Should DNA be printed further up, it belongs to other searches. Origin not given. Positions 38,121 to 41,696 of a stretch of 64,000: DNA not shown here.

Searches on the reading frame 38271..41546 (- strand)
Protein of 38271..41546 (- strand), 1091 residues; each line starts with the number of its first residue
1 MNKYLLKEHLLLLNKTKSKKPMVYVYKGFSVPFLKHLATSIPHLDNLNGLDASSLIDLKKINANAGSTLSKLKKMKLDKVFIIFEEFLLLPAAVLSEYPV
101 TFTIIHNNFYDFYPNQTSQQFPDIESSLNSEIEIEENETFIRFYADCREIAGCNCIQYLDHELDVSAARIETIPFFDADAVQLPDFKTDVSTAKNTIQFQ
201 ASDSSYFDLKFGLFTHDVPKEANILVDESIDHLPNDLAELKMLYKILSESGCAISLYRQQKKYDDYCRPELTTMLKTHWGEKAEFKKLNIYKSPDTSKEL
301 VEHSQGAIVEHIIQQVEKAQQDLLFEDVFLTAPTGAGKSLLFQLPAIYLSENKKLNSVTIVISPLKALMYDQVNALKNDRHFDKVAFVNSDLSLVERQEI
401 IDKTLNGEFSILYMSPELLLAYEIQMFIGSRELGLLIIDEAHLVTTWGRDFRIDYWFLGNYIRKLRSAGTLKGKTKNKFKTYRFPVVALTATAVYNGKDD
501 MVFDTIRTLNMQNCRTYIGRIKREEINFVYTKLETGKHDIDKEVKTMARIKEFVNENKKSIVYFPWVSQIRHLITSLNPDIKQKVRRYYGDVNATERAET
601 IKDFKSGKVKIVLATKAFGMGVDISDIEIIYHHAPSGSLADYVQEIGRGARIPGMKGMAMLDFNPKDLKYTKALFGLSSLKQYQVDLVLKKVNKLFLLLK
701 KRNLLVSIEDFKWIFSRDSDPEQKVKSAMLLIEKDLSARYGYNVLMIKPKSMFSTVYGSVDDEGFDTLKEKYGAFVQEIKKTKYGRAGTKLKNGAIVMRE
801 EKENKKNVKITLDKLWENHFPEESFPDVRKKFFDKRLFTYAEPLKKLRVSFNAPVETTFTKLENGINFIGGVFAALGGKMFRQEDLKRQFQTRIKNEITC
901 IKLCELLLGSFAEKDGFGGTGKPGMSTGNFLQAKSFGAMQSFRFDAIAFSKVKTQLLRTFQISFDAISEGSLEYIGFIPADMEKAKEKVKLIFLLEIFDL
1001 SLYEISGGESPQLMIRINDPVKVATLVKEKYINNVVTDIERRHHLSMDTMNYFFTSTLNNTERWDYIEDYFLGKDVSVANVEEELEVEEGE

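Call 54: search_protein_families(library=pfam, proteins=[window:38271-41546:-])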
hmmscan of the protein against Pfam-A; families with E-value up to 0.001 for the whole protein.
window:38271-41546:- (1091 aa): 3 families
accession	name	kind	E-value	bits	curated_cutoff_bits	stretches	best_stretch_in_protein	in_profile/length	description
PF00271.37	Helicase_C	-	1.2e-21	77.5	23.5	1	549-652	5-109/110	Helicase conserved C-terminal domain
PF00270.35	DEAD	-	2.6e-20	73.2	26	1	325-493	14-160/167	DEAD/DEAH box helicase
PF04851.21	ResIII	-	0.00024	21.5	22.5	1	304-445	7-138/164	Type III restriction enzyme, res subunit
